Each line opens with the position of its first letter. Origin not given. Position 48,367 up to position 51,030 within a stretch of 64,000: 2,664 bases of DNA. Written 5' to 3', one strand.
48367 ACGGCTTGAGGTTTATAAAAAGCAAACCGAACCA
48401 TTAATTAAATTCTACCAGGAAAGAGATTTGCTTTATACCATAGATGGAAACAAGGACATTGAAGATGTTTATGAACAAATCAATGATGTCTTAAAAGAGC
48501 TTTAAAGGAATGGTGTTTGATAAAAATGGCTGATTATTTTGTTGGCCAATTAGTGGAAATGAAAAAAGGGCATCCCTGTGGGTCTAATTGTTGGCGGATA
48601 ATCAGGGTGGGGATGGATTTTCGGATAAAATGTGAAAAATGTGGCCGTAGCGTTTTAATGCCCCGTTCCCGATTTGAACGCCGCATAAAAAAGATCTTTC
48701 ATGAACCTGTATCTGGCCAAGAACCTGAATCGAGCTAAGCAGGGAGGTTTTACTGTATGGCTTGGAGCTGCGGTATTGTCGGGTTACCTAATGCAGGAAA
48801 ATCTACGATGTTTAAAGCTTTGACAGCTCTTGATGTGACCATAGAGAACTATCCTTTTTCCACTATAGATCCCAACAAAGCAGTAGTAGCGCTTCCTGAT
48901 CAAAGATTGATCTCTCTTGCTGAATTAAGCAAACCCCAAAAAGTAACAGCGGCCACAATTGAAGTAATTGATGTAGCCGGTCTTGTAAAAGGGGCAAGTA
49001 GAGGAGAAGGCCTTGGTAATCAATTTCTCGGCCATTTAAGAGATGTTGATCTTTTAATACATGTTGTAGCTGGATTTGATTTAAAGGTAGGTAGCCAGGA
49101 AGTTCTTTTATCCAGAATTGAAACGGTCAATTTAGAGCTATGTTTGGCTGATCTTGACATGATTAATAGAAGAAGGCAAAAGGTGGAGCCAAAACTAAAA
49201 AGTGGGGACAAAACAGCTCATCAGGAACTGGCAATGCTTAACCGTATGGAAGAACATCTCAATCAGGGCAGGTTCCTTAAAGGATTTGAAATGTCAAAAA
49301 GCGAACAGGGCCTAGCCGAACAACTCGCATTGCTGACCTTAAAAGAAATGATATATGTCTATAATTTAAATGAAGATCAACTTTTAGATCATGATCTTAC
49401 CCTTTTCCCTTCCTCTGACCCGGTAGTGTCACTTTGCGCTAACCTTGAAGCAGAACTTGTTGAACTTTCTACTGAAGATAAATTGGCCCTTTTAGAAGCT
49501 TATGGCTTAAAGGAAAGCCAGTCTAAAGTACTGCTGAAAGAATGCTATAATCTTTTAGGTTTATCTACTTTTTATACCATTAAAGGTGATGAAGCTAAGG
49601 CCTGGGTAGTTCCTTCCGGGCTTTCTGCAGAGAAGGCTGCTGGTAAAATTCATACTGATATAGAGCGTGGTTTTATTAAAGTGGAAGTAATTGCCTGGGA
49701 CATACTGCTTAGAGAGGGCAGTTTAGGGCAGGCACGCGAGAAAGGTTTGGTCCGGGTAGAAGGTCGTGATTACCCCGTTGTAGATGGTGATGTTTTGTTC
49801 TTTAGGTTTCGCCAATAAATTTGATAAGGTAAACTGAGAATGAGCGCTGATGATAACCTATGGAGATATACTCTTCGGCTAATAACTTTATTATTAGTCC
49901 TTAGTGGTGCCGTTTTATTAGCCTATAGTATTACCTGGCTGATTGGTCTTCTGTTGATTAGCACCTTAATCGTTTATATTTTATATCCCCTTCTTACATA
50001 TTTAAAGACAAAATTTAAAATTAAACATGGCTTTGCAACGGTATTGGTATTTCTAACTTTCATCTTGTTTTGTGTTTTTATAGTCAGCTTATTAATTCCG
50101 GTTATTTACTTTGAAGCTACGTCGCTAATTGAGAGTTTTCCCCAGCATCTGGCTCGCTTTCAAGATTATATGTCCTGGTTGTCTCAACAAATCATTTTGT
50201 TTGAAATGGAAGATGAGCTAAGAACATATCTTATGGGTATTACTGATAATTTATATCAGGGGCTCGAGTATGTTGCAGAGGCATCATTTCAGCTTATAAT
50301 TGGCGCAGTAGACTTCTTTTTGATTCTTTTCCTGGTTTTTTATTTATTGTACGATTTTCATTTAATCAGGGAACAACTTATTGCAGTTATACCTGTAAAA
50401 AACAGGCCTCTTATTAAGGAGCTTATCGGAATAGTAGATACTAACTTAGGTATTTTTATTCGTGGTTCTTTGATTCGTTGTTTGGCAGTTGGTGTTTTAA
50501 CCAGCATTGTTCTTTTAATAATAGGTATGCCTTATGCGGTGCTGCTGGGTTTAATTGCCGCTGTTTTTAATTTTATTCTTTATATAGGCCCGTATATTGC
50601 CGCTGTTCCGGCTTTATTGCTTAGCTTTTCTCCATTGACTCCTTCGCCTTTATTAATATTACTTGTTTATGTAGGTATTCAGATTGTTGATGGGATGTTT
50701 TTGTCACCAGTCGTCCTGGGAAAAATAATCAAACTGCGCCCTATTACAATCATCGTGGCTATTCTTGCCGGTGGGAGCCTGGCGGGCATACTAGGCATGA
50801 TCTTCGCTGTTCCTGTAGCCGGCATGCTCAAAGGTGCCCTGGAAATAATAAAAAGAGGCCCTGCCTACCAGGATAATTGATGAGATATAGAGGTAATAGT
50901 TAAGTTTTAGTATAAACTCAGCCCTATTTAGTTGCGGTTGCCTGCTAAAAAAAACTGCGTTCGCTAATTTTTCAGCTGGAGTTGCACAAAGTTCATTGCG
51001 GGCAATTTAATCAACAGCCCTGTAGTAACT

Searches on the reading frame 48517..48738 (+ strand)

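Call 3: search_protein_families(library=pfam, proteins=[window:48517-48738:+], max_evalue=0.01)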
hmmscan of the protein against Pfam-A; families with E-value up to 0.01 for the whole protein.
window:48517-48738:+ (73 aa): 1 family
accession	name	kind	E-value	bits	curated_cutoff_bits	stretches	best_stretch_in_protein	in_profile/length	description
PF06107.17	DUF951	-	1.2e-27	96.1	25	1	8-60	2-54/55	Bacterial protein of unknown function (DUF951)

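Call 4: search_protein_families(library=ncbifam, proteins=[window:48517-48738:+], max_evalue=0.01)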
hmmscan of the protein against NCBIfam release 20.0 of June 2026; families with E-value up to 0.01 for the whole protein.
window:48517-48738:+ (73 aa): 0 families

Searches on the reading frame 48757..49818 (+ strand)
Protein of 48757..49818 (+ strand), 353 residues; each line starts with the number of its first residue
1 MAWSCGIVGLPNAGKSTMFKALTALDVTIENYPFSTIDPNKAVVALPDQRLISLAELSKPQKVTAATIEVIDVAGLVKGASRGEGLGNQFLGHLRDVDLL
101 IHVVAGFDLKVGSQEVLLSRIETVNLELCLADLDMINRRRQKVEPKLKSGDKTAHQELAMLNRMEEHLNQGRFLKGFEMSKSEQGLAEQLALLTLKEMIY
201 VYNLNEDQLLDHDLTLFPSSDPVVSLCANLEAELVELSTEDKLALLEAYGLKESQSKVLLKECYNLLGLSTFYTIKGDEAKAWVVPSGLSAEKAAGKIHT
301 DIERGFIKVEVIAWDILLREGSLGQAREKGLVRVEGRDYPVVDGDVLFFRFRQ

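Call 3: search_protein_families(library=pfam, proteins=[window:48757-49818:+], max_evalue=0.01)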
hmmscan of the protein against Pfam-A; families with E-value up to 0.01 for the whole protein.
window:48757-49818:+ (353 aa): 3 families
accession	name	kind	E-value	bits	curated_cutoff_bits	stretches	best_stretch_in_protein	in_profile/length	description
PF06071.19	YchF-GTPase_C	-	1.6e-27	95.8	27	1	269-351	1-83/84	Protein of unknown function (DUF933)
PF01926.29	MMR_HSR1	-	1.4e-18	67.5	21.9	1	5-107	2-85/113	50S ribosome-binding GTPase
PF02421.24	FeoB_N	-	3.6e-07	30.3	27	1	6-48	4-46/156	Ferrous iron transport protein B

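Call 4: search_protein_families(library=ncbifam, proteins=[window:48757-49818:+], max_evalue=0.01)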
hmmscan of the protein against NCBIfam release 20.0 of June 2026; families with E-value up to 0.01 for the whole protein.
window:48757-49818:+ (353 aa): 13 families
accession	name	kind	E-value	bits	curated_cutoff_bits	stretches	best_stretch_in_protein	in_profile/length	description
TIGR00092.1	TIGR00092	equivalog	7.5e-103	344.5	279.2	1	1-351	1-366/368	redox-regulated ATPase YchF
NF007171.0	PRK09602.1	subfamily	3.2e-34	118.4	387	1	3-159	3-173/397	YchF-related putative GTPase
NF008956.1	PRK12299.1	equivalog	3.2e-23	82.2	300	1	5-163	161-295/327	GTPase ObgE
TIGR02729.1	Obg_CgtA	equivalog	2e-22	79.7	280.25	1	5-168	160-302/329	Obg family GTPase CgtA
NF008955.0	PRK12297.1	equivalog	9.2e-22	77.5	406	1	5-184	162-314/429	GTPase ObgE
NF008954.1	PRK12296.1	equivalog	9.6e-18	63.8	377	1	6-131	163-269/470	GTPase ObgE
TIGR03156.1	GTP_HflX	equivalog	3.8e-08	32.6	216.75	1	5-55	192-242/351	GTPase HflX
TIGR00231.1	small_GTP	domain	2.5e-07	30.6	42.5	1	5-105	6-92/164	GTP-binding protein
TIGR00437.1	feoB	equivalog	6.5e-06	25.1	315.65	1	9-50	1-42/594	ferrous iron transport protein B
TIGR00436.1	era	equivalog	2.2e-05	24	116.25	0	5-28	3-26/270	GTPase Era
NF008280.0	PRK11058.1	equivalog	0.00096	18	441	1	6-48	201-243/426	ribosome rescue GTPase HflX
NF000908.1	PRK00089.1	equivalog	0.0011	18.3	237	0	6-29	7-30/291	GTPase Era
TIGR03594.1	GTPase_EngA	equivalog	0.0085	15.1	306.7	0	7-46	5-45/432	ribosome biogenesis GTPase Der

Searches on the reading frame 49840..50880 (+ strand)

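Call 3: search_protein_families(library=pfam, proteins=[window:49840-50880:+], max_evalue=0.01)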
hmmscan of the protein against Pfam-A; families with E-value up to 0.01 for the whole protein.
window:49840-50880:+ (346 aa): 1 family
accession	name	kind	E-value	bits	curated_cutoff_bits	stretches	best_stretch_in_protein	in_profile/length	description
PF01594.21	AI-2E_transport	-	5.8e-53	180.6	34.3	1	19-336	8-325/327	AI-2E family transporter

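Call 4: search_protein_families(library=ncbifam, proteins=[window:49840-50880:+], max_evalue=0.01)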
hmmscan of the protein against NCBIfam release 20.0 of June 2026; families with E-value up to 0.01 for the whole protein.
window:49840-50880:+ (346 aa): 3 families
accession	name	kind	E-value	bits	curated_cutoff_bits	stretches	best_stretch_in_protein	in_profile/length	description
NF045801.1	efflux_ABUW_0982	equivalog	1.5e-22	80.1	675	1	12-331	6-337/392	chloramphenicol efflux transporter CxpE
TIGR02872.1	spore_ytvI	equivalog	6.8e-22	78.3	198.15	1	13-330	1-332/341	sporulation integral membrane protein YtvI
NF008930.0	PRK12287.1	subfamily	3.1e-11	43.5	318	1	14-340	17-331/344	AI-2E family transporter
